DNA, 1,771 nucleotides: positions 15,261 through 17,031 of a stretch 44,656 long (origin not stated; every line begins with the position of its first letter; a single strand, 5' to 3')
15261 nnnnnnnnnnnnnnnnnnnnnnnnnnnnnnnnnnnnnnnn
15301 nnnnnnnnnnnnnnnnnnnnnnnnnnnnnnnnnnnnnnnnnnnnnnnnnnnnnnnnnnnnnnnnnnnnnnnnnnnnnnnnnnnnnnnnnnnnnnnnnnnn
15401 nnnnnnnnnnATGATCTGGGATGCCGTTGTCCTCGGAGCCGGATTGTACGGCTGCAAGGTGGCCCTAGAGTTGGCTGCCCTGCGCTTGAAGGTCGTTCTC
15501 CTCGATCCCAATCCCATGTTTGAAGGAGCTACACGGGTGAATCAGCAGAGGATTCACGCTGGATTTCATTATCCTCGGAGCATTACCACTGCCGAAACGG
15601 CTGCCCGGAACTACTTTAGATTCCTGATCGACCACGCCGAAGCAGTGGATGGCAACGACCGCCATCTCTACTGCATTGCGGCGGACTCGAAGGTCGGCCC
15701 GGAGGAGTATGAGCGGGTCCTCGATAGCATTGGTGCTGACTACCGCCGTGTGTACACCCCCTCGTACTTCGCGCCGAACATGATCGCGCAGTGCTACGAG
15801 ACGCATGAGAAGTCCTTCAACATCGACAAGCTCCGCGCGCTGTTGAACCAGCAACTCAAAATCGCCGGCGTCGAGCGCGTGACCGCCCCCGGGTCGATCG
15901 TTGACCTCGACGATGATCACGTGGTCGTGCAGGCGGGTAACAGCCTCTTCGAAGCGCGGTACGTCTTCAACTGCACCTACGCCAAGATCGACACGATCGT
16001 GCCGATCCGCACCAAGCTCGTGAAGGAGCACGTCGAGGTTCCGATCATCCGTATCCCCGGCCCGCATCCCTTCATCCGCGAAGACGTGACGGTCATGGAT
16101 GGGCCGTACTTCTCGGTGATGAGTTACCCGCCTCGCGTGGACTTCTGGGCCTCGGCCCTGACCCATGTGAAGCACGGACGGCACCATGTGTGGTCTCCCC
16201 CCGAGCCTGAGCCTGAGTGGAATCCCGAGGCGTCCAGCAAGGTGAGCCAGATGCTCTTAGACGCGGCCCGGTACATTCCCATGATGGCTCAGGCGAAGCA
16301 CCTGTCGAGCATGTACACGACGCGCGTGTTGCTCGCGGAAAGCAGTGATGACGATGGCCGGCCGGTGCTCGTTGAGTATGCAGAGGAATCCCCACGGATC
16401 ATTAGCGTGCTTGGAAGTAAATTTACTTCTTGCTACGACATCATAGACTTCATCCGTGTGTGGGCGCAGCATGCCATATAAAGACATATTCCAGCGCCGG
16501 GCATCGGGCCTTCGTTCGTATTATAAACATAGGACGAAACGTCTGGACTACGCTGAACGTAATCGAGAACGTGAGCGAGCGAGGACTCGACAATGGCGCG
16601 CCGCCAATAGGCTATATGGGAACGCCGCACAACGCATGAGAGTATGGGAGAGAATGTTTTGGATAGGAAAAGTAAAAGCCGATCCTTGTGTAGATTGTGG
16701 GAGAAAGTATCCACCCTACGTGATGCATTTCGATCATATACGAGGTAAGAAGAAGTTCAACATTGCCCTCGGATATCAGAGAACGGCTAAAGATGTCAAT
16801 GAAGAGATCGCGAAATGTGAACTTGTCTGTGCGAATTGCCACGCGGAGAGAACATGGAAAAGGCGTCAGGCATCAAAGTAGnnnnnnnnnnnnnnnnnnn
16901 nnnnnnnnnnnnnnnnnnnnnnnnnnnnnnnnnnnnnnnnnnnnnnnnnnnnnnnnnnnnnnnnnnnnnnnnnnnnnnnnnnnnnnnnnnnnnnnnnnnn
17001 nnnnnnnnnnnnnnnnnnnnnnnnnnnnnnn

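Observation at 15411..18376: Sugar-modification block (FAD oxidase + SDR-like reductase + GT-A transferase) at the end of the early arm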

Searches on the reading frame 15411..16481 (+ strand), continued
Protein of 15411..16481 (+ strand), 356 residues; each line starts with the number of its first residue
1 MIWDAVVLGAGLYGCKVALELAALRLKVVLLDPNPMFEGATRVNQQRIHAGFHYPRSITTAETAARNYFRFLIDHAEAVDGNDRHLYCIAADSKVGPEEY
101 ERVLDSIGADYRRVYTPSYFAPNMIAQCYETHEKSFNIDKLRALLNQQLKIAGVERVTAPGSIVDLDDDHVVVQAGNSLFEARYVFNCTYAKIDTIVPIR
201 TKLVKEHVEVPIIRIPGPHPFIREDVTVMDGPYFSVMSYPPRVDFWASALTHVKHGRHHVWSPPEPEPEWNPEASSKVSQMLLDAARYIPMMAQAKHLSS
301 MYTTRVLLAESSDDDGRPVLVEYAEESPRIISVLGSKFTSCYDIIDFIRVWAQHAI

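Call 67: search_protein_families(library=pfam, proteins=[L084:3322-4533:+, L084:4537-5262:+, L084:5259-5861:+, L084:5858-7267:+, L084:7272-7931:+, L084:7928-8683:+, L084:8680-9315:+, L084:9324-9986:+, L084:12468-13382:+, L084:13375-14361:+], max_evalue=0.01)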
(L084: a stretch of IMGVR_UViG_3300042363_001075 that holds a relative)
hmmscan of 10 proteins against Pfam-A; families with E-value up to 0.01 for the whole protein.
L084:3322-4533:+ (403 aa): 2 families
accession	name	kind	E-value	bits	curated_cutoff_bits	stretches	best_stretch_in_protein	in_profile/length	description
PF13692.12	Glyco_trans_1_4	-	0.00019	22.2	27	1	272-366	62-142/142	Glycosyl transferases group 1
PF00534.26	Glycos_transf_1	-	0.0062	16.5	26.4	0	307-376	108-168/172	Glycosyl transferases group 1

L084:4537-5262:+ (241 aa): 3 families
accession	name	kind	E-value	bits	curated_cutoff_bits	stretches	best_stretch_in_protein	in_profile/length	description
PF10108.15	DNA_pol_B_exo2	-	3.1e-12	47.1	24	1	77-227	7-163/213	Predicted 3'-5' exonuclease related to the exonuclease domain of PolB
PF13482.12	RNase_H_2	-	0.00013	22.4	22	1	76-231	12-158/165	RNase_H superfamily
PF03104.25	DNA_pol_B_exo1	-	0.0017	18.2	23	1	98-146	136-183/242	DNA polymerase family B, exonuclease domain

L084:5259-5861:+ (200 aa): 2 families
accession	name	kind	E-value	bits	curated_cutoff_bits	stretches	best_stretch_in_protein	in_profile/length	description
PF00692.24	dUTPase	-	3.9e-27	95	22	1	69-199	5-129/129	dUTPase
PF22769.1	DCD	-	8.1e-07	29.7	27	1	97-165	80-147/153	dCTP deaminase-like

L084:5858-7267:+ (469 aa): 2 families
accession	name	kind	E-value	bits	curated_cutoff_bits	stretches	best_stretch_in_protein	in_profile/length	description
PF13712.12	Glyco_tranf_2_5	-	6.7e-24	85.2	27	1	14-210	17-198/210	Glycosyltransferase like family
PF00535.33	Glycos_transf_2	-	8.7e-05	23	23.3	1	14-107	43-131/168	Glycosyl transferase family 2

L084:7272-7931:+ (219 aa): 0 families

L084:7928-8683:+ (251 aa): 0 families

L084:8680-9315:+ (211 aa): 1 family
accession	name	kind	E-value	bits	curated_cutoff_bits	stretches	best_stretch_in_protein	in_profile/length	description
PF01762.27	Galactosyl_T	-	3.4e-07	30.7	23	1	74-169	97-193/195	Galactosyltransferase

L084:9324-9986:+ (220 aa): 0 families

L084:12468-13382:+ (304 aa): 6 families
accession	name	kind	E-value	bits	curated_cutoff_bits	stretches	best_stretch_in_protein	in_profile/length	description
PF01370.27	Epimerase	-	1.9e-45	155.6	20.9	1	4-220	1-231/240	NAD dependent epimerase/dehydratase family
PF16363.11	GDP_Man_Dehyd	-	2.1e-14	54.2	27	1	29-241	58-263/332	GDP-mannose 4,6 dehydratase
PF01073.25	3Beta_HSD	-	1.8e-05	24.4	22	1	29-162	51-187/280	3-beta hydroxysteroid dehydrogenase/isomerase family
PF02719.21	Polysacc_synt_2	-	0.0003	20.5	20.2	0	31-98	62-128/293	Polysaccharide biosynthesis protein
PF04321.23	RmlD_sub_bind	-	0.0011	18.5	27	1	3-54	2-60/287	RmlD substrate binding domain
PF07993.18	NAD_binding_4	-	0.0094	15.6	20.1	0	36-178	79-229/258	Male sterility protein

L084:13375-14361:+ (328 aa): 5 families
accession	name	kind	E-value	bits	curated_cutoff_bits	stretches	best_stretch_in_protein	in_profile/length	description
PF16363.11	GDP_Man_Dehyd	-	1e-122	410.2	27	1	7-317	1-332/332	GDP-mannose 4,6 dehydratase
PF01370.27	Epimerase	-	4e-62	210.2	20.9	1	6-249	1-239/240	NAD dependent epimerase/dehydratase family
PF04321.23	RmlD_sub_bind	-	4.2e-08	33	27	1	6-172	3-142/287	RmlD substrate binding domain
PF02719.21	Polysacc_synt_2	-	0.00088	19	20.2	1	7-114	2-114/293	Polysaccharide biosynthesis protein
PF01073.25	3Beta_HSD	-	0.0029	17.1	22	1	7-156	1-147/280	3-beta hydroxysteroid dehydrogenase/isomerase family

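Call 71: find_encoding_contigs(protein=P0004, flank=10000, max_places=1)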
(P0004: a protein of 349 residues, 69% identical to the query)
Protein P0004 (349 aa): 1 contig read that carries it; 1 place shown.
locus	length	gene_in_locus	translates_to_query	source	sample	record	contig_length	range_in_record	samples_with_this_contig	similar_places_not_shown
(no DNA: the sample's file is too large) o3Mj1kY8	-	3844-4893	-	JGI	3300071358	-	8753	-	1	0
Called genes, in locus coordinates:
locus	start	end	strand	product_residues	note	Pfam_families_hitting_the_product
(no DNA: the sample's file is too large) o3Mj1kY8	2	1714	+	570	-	?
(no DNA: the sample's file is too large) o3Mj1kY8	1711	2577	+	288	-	PF14359:DUF4406, PF18909:dGTP_diPhyd_N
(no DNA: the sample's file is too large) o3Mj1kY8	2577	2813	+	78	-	PF21840:DUF6899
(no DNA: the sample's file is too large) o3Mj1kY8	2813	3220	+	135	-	-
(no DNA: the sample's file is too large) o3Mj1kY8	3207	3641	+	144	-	PF00959:Phage_lysozyme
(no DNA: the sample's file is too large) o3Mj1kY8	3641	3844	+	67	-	-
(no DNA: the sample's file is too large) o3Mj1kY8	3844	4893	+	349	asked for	PF01266:DAO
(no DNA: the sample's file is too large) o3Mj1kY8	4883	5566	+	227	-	-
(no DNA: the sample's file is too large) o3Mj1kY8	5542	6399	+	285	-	-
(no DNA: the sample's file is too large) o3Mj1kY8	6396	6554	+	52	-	PF12728:HTH_17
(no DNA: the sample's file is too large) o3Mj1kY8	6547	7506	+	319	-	PF00589:Phage_integrase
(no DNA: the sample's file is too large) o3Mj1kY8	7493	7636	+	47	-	-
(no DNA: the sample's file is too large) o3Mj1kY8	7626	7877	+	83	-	-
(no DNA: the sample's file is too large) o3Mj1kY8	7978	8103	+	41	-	-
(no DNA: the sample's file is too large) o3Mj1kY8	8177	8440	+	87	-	-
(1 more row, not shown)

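Call 72: find_encoding_contigs(protein=P0013, flank=10000, max_places=1)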
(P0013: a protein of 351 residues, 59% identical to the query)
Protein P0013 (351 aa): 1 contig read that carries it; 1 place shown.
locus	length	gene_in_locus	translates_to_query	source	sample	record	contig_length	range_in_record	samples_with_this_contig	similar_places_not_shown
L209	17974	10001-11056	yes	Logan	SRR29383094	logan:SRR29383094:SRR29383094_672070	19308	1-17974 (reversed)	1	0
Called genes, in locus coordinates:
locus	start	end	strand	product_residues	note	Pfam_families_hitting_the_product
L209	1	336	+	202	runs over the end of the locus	PF00929:RNase_T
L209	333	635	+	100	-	-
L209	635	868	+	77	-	PF09723:Zn_ribbon_8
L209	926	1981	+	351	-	-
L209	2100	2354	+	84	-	-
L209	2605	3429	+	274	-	PF13479:AAA_24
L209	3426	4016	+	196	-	-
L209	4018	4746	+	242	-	-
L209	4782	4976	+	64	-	-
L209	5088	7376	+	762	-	PF00476:DNA_pol_A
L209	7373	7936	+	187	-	PF06941:NT5C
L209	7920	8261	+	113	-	PF18909:dGTP_diPhyd_N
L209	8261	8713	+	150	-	-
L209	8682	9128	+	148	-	PF00959:Phage_lysozyme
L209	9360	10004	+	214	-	PF00535:Glycos_transf_2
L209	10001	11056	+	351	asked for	PF01266:DAO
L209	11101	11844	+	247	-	-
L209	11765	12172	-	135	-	PF11351:GTA_holin_3TM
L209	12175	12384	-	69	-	-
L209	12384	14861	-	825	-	-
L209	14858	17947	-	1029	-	PF23802:DUF7178 (weak)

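Call 80: search_protein_families(library=pfam, proteins=[L117:12754-13116:+, L117:13950-17123:+, L117:8928-9968:+, L117:6076-6978:+, L117:7260-8264:-, L004:12642-13676:+, L004:9417-10004:+, L209:9360-10004:+, L006:7416-8447:+, L047:11048-12646:+], max_evalue=0.01)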
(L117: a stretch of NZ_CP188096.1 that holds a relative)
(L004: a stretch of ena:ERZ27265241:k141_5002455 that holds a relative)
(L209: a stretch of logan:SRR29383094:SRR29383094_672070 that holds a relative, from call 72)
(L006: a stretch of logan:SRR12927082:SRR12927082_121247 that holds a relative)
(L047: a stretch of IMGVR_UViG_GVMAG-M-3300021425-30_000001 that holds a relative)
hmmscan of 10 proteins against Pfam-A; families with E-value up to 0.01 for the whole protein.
L117:12754-13116:+ (120 aa): 3 families
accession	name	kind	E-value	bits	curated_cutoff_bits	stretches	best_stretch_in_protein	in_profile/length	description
PF00893.25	Multi_Drug_Res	-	6.8e-08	33.4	23.7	1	42-108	27-93/93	Small Multidrug Resistance protein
PF10639.15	TMEM234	-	4.3e-07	30.5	30.1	1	39-115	36-112/113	Putative transmembrane family 234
PF00892.27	EamA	-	5.1e-06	27.2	28.2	1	43-116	60-134/135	EamA-like transporter family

L117:13950-17123:+ (1057 aa): 0 families

L117:8928-9968:+ (346 aa): 1 family
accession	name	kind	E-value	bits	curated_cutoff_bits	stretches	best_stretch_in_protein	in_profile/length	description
PF00535.33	Glycos_transf_2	-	1e-10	42.2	23.3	1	14-174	1-163/168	Glycosyl transferase family 2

L117:6076-6978:+ (300 aa): 3 families
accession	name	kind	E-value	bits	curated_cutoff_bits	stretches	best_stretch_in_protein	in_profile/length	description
PF03466.25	LysR_substrate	-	1.1e-41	143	28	1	91-284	6-204/209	LysR substrate binding domain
PF00126.33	HTH_1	-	1e-20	73.9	26.6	1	3-61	1-59/60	Bacterial regulatory helix-turn-helix protein, lysR family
PF13531.11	SBP_bac_11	-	1.9e-05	25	25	1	206-283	129-211/227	Bacterial extracellular solute-binding protein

L117:7260-8264:- (334 aa): 5 families
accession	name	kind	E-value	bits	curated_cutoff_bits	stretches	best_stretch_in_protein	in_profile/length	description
PF13302.13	Acetyltransf_3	-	3.7e-12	47.5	25.4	1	43-177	7-138/138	Acetyltransferase (GNAT) domain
PF01272.25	GreA_GreB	-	5e-12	46.1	26.9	1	253-324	4-77/77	Transcription elongation factor, GreA/GreB, C-term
PF14760.11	Rnk_N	-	5.4e-09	36.8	23.7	1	209-245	2-41/41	Rnk N-terminus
PF13523.12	Acetyltransf_8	-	1.5e-08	34.8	27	1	46-181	4-142/145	Acetyltransferase (GNAT) domain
PF00583.31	Acetyltransf_1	-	2e-06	28.5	20.7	1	83-176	27-116/116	Acetyltransferase (GNAT) family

L004:12642-13676:+ (344 aa): 2 families
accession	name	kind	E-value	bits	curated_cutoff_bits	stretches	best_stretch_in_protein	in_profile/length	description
PF00535.33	Glycos_transf_2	-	1.2e-08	35.5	23.3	1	16-101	11-97/168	Glycosyl transferase family 2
PF13641.12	Glyco_tranf_2_3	-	5.8e-08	33.5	27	1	4-120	1-123/230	Glycosyltransferase like family 2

L004:9417-10004:+ (195 aa): 1 family
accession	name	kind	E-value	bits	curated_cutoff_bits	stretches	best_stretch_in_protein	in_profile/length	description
PF00535.33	Glycos_transf_2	-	4e-08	33.8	23.3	1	6-96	1-93/168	Glycosyl transferase family 2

L209:9360-10004:+ (214 aa): 1 family
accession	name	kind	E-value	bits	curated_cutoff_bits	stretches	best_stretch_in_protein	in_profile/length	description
PF00535.33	Glycos_transf_2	-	6.2e-09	36.5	23.3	1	25-121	1-99/168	Glycosyl transferase family 2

L006:7416-8447:+ (343 aa): 3 families
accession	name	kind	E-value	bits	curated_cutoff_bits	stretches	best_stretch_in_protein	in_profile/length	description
PF00535.33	Glycos_transf_2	-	4.5e-14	53.2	23.3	1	14-124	11-120/168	Glycosyl transferase family 2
PF13641.12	Glyco_tranf_2_3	-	0.00087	19.8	27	1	14-110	14-112/230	Glycosyltransferase like family 2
PF10111.15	Glyco_tranf_2_2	-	0.0057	16.6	27.3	1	19-111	18-110/276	Glycosyltransferase like family 2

L047:11048-12646:+ (532 aa): 2 families
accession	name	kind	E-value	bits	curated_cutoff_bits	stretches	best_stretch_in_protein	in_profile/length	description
PF01261.30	AP_endonuc_2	-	8.3e-12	45.8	31.1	1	338-513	53-240/249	Xylose isomerase-like TIM barrel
PF01370.27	Epimerase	-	0.0025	17.7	20.9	0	76-155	103-192/240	NAD dependent epimerase/dehydratase family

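Call 85: fold_search(model_id=the predicted structure, library=viral)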
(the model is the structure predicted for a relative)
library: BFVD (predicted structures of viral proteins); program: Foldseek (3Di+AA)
matches with E <= 10: 592; with E <= 0.001: 66
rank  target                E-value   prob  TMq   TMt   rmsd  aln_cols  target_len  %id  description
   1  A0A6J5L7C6            6.8e-29  1.00  0.50  0.85   3.3       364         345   22  FAD dependent oxidoreductase [uncultured Caudovirales phage]
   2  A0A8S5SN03            1.3e-22  1.00  0.48  0.86   2.8       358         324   18  D-Arginine Dehydrogenase [Podoviridae sp. ctIKM86]
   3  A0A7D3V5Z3            1.9e-18  1.00  0.34  0.40   2.7       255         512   27  Xylose isomerase [Fadolivirus FV1/VV64]
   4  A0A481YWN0            2.7e-18  1.00  0.47  0.42   4.0       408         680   15  Glycosyl transferase [Marseillevirus LCMAC201]
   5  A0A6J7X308            4.3e-16  1.00  0.34  0.79   2.4       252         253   24  Uncharacterized protein [uncultured Caudovirales phage]
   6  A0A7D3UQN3            5.1e-16  1.00  0.44  0.39  22.0       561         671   10  Uncharacterized protein [Fadolivirus FV1/VV64]
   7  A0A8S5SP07            4.3e-13  1.00  0.32  0.80   2.5       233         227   24  Polysaccharide biosynthesis protein [Podoviridae sp. ctIKM86]
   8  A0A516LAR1            7.6e-10  1.00  0.32  0.63   6.5       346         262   11  (no name in the UniProt tables at hand)
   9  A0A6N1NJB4            3.7e-09  1.00  0.33  0.49   7.5       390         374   11  Monooxygenase [Tupanvirus soda lake]
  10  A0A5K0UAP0            2.5e-08  1.00  0.25  0.70   4.0       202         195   17  Uncharacterized protein (Fragment) [Yasminevirus sp. GU-2018]
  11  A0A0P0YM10            2.9e-08  1.00  0.31  0.64   6.7       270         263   16  (no name in the UniProt tables at hand)
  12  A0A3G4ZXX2            2.9e-08  1.00  0.30  0.46   7.7       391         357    9  Monooxygenase, FAD-binding domain-containing protein [Edafosvirus sp.]
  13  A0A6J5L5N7            3.7e-08  1.00  0.28  0.40  12.7       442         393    8  Flavin-dependent halogenase [uncultured Caudovirales phage]
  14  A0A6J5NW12            7.2e-08  1.00  0.30  0.62   7.5       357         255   13  FAD dependent oxidoreductase domain-containing protein [uncultured Caudovirales phage]
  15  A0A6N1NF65            8.1e-08  1.00  0.29  0.50   6.3       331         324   11  NAD-dependent dehydratase [Tupanvirus deep ocean]
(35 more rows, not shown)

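Call 86: find_encoding_contigs(protein=P0003, flank=10000, max_places=1)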
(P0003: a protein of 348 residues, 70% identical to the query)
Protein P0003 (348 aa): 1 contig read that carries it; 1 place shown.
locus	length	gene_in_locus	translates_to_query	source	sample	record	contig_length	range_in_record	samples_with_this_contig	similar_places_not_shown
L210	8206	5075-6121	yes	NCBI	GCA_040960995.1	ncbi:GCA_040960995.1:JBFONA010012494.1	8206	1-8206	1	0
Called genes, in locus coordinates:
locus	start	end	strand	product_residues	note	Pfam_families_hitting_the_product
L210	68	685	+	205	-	-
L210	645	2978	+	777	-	PF00476:DNA_pol_A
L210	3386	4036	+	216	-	PF14359:DUF4406, PF18909:dGTP_diPhyd_N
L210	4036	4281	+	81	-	PF21840:DUF6899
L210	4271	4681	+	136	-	-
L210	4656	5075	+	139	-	PF00959:Phage_lysozyme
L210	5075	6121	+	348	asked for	PF01266:DAO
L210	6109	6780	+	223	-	-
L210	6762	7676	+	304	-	-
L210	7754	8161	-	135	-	PF11351:GTA_holin_3TM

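Call 87: find_encoding_contigs(protein=P0012, flank=10000, max_places=1)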
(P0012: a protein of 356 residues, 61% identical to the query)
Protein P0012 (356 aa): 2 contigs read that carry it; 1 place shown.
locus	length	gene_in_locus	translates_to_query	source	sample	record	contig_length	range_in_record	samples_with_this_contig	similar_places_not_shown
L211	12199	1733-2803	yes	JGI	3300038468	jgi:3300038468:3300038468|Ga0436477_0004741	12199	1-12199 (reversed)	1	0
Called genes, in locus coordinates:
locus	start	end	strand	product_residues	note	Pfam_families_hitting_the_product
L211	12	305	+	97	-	-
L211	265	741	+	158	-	PF00959:Phage_lysozyme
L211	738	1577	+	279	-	-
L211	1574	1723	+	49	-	-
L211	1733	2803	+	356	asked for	PF01266:DAO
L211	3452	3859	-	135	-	PF11351:GTA_holin_3TM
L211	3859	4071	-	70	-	-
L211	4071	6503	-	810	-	-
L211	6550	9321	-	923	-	PF23802:DUF7178 (weak)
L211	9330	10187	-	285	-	-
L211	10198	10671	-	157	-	-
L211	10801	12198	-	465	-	?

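Call 88: find_encoding_contigs(protein=P0008, flank=10000, max_places=1)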
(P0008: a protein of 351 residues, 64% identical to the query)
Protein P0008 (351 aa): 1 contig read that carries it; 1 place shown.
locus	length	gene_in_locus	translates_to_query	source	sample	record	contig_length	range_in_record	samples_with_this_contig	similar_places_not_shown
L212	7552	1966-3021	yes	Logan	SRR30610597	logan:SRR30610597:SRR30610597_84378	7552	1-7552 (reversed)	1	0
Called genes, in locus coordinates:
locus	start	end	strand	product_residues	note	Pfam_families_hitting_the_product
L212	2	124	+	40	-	?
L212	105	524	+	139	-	-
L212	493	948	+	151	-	PF00959:Phage_lysozyme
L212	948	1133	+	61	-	-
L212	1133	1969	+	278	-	PF00535:Glycos_transf_2 (faint)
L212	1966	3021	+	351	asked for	PF01266:DAO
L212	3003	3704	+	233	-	-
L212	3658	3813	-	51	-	-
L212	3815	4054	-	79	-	-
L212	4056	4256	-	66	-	-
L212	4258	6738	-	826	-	-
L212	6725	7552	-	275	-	?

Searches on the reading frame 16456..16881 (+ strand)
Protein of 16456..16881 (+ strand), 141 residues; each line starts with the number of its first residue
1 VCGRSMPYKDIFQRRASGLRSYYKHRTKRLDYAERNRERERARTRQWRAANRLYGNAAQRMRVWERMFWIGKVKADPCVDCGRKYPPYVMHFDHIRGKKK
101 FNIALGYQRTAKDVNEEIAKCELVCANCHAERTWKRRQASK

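Call 3: search_protein_families(library=pfam, proteins=[window:16456-16881:+], max_evalue=0.1)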
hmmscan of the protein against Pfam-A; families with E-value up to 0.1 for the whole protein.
window:16456-16881:+ (141 aa): 1 family
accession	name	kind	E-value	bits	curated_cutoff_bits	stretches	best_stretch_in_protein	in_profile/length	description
PF01844.29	HNH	-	0.027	15.1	21.4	0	78-131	1-43/47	HNH endonuclease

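Call 4: search_protein_families(library=phrogs, proteins=[window:16456-16881:+], max_evalue=0.01)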
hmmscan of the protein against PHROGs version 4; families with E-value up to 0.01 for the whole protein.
window:16456-16881:+ (141 aa): 3 families
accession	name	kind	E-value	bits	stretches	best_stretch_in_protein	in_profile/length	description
phrog_3106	-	DNA, RNA and nucleotide metabolism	6.5e-25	89.3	1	26-141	122-229/252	HNH endonuclease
phrog_2255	-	DNA, RNA and nucleotide metabolism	4.5e-23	82.8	1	2-139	59-175/211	HNH endonuclease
phrog_4234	-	DNA, RNA and nucleotide metabolism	3.8e-09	37.3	1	55-138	9-88/130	HNH endonuclease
